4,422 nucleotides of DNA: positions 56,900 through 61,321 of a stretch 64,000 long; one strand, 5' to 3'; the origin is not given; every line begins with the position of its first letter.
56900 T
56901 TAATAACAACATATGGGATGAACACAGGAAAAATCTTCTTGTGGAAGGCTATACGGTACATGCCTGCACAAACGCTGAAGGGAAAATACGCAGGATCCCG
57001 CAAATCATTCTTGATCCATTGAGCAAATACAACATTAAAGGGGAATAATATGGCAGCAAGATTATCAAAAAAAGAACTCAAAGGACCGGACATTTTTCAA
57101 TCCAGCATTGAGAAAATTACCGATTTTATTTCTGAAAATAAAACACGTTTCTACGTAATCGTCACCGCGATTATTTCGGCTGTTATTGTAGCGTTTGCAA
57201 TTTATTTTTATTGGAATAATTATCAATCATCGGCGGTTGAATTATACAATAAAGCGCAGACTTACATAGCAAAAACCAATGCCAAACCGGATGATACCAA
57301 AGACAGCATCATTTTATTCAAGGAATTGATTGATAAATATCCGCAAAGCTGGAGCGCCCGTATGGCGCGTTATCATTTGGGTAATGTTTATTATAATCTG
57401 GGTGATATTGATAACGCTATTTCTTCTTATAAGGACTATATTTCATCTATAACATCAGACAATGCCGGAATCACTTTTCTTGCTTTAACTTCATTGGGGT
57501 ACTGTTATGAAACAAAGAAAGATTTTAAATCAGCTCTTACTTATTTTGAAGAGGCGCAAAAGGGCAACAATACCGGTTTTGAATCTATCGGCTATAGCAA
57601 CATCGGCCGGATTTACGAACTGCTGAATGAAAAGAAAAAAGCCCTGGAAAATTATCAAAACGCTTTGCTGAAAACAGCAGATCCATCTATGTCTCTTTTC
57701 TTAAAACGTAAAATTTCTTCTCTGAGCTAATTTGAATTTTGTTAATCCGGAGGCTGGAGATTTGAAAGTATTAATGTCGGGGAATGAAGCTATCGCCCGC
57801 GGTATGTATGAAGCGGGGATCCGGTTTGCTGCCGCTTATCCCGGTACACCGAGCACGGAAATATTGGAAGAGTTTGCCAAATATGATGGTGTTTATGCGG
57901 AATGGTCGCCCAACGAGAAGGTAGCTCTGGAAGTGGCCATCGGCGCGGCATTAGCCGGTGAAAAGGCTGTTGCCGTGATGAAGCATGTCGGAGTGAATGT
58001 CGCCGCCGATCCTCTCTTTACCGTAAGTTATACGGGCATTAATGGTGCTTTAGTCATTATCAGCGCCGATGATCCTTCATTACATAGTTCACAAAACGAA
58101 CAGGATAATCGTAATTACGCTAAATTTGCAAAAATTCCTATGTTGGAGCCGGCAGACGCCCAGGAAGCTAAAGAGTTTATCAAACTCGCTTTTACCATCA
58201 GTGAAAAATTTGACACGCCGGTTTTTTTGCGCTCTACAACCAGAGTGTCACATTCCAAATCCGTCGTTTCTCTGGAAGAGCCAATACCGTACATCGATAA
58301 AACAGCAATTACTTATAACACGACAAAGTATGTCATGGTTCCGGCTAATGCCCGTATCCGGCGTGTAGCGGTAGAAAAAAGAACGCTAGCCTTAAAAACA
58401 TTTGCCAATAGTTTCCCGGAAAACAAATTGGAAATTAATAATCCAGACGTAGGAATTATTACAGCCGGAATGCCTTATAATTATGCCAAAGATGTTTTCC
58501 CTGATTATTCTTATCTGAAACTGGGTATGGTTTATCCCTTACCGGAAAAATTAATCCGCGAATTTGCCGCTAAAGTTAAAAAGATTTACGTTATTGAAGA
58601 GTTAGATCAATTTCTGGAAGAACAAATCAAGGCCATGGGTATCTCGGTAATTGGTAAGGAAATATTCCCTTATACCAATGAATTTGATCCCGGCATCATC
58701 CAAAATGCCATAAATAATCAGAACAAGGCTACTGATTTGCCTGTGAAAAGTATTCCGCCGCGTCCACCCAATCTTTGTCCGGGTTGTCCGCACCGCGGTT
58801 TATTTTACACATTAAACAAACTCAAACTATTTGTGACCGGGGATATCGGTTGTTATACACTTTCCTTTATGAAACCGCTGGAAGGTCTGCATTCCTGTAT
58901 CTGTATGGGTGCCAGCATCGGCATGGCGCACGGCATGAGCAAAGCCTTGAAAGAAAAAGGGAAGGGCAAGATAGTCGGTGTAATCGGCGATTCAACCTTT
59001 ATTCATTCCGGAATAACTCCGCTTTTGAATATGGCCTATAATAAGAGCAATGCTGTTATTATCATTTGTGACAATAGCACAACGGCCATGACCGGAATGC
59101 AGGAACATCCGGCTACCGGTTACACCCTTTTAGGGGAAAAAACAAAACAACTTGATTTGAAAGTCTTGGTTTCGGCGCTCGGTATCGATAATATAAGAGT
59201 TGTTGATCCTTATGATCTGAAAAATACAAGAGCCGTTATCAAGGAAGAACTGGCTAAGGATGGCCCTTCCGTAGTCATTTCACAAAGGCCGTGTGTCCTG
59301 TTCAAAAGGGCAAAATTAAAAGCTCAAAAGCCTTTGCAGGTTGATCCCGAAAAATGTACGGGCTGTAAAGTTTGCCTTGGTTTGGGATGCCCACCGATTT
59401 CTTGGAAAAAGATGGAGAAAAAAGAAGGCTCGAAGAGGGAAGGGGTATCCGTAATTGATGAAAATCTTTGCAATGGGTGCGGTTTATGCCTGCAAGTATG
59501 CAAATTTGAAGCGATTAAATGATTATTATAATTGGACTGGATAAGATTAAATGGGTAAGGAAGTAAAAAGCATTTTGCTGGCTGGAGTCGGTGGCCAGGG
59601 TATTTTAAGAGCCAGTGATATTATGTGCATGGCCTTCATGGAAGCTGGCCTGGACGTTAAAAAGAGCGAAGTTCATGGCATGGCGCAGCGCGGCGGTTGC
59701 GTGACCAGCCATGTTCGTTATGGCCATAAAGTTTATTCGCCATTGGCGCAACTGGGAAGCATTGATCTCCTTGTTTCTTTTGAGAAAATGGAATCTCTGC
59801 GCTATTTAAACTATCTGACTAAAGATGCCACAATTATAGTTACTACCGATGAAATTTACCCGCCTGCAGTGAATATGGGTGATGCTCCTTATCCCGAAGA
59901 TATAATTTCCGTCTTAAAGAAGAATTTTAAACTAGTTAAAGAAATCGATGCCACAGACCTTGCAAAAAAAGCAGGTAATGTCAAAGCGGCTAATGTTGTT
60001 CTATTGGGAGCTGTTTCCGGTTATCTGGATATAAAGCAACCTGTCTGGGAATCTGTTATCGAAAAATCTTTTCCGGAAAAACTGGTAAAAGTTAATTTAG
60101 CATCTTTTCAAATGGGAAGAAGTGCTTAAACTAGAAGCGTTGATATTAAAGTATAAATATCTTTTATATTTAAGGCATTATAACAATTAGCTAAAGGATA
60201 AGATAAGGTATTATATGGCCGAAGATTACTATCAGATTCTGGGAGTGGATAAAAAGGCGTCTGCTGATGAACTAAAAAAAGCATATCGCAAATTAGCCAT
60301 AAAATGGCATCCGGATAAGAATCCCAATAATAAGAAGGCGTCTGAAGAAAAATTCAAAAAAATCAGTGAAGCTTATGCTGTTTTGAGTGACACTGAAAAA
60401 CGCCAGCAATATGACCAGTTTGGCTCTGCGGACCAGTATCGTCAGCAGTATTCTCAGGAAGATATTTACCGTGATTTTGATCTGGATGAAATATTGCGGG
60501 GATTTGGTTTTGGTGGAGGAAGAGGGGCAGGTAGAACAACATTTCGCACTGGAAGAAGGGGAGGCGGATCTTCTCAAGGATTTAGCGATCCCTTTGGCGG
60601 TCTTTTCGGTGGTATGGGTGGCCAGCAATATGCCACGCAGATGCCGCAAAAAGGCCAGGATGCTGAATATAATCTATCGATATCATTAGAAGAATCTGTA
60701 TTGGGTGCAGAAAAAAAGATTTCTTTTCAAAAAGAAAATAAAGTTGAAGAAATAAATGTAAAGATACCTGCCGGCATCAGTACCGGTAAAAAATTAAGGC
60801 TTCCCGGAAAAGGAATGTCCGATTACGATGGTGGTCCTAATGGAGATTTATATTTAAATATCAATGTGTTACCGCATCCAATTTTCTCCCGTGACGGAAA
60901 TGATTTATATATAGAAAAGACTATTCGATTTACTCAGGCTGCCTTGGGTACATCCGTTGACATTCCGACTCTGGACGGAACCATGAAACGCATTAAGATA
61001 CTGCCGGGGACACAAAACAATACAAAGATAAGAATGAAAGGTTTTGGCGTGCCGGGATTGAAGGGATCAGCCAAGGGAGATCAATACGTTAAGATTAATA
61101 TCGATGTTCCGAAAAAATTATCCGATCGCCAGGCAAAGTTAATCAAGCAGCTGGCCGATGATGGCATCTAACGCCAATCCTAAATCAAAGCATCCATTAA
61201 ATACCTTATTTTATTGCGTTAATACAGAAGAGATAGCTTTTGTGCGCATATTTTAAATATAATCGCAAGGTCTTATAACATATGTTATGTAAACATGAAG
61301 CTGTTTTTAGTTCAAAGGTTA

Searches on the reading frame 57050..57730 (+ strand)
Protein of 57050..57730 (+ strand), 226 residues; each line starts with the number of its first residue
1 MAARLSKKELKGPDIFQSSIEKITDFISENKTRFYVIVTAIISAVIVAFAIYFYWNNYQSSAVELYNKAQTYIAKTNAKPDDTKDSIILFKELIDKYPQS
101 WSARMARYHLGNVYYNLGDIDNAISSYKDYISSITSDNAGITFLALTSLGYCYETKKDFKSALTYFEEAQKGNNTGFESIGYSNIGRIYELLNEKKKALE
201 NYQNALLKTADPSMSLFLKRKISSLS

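Call 62: search_protein_families(library=pfam, proteins=[window:57050-57730:+], max_evalue=0.00001)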
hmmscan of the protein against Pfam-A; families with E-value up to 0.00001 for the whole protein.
window:57050-57730:+ (226 aa): 10 families
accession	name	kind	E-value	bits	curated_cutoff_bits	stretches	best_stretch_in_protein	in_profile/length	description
PF00515.34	TPR_1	-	5e-14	51.9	27.8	0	181-206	3-28/34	Tetratricopeptide repeat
PF07719.23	TPR_2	-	1.4e-13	50.2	27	0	181-206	3-28/34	Tetratricopeptide repeat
PF13174.12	TPR_6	-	1.7e-12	47.5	26.3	0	106-132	2-28/33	Tetratricopeptide repeat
PF13181.12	TPR_8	-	1.2e-11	44.2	25.7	0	106-132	3-29/34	Tetratricopeptide repeat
PF09976.15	TPR_21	-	1.5e-11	44.8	25.5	1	39-225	9-191/193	Tetratricopeptide repeat-like domain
PF13424.12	TPR_12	-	1.5e-10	41.5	30.1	1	106-169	5-71/77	Tetratricopeptide repeat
PF13176.12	TPR_7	-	1.3e-09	37.8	27.9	0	108-129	3-24/36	Tetratricopeptide repeat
PF13432.12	TPR_16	-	1.3e-07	32.3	32.7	0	90-131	20-58/65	Tetratricopeptide repeat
PF13428.12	TPR_14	-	9.9e-07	29.3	23.5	0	106-132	3-29/44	Tetratricopeptide repeat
PF10602.15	RPN7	-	4.5e-06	26.9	29.6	0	102-169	34-99/174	26S proteasome subunit RPN7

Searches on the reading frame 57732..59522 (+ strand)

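Call 62: search_protein_families(library=pfam, proteins=[window:57732-59522:+], max_evalue=0.00001)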
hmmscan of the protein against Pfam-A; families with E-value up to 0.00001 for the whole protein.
window:57732-59522:+ (596 aa): 8 families
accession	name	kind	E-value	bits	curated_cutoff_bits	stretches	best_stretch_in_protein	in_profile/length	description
PF02775.26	TPP_enzyme_C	-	1.7e-22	80.3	21.9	1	371-515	1-149/151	Thiamine pyrophosphate enzyme, C-terminal TPP binding domain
PF01855.24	POR_N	-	9.2e-16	58.7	27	1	24-212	2-201/231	Pyruvate flavodoxin/ferredoxin oxidoreductase, thiamine diP-bdg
PF00037.32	Fer4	-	8.5e-09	35.3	21.1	1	574-596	2-24/24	4Fe-4S binding domain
PF02776.23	TPP_enzyme_N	-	1.2e-07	32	26.8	1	15-122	1-108/119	Thiamine pyrophosphate enzyme, N-terminal TPP binding domain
PF12797.12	Fer4_2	-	1.3e-07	31.5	24.5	0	574-591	4-21/22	4Fe-4S binding domain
PF12837.12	Fer4_6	-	9e-07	29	25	0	573-595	2-24/24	4Fe-4S binding domain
PF12838.12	Fer4_7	-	1.9e-06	28.6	27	0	541-594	1-52/52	4Fe-4S dicluster domain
PF13237.11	Fer4_10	-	8.3e-06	26.1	25.5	0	536-590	3-52/53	4Fe-4S dicluster domain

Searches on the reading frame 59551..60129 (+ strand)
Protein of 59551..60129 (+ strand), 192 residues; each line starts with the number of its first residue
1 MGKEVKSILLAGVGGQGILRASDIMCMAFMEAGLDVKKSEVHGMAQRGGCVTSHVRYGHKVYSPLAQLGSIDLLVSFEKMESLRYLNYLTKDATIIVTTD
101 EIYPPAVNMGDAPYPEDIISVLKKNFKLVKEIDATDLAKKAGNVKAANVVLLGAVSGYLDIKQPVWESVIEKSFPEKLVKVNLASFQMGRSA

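Call 62: search_protein_families(library=pfam, proteins=[window:59551-60129:+], max_evalue=0.00001)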
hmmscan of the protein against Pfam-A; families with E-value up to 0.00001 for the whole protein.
window:59551-60129:+ (192 aa): 1 family
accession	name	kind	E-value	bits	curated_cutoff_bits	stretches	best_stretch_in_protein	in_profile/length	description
PF01558.24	POR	-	1.1e-38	133.6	27.4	1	14-190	1-172/173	Pyruvate ferredoxin/flavodoxin oxidoreductase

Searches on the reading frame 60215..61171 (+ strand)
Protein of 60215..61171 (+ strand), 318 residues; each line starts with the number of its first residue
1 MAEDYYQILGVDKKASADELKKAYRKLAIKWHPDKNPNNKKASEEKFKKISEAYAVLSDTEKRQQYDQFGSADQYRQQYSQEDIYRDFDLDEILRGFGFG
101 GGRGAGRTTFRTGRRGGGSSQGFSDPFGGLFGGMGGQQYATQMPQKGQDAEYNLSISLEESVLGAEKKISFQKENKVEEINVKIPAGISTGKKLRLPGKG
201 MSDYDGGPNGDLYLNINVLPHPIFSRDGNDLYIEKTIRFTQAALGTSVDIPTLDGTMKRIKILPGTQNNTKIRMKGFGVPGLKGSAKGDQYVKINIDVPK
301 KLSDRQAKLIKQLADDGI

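Call 62: search_protein_families(library=pfam, proteins=[window:60215-61171:+], max_evalue=0.00001)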
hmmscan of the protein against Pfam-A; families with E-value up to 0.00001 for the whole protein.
window:60215-61171:+ (318 aa): 2 families
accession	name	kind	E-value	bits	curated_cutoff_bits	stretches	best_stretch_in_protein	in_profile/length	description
PF01556.23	DnaJ_C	-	8.9e-49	165.9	26.6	1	151-299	2-152/152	DnaJ C terminal domain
PF00226.36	DnaJ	-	2.9e-28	98.2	27.8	1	4-67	1-63/63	DnaJ domain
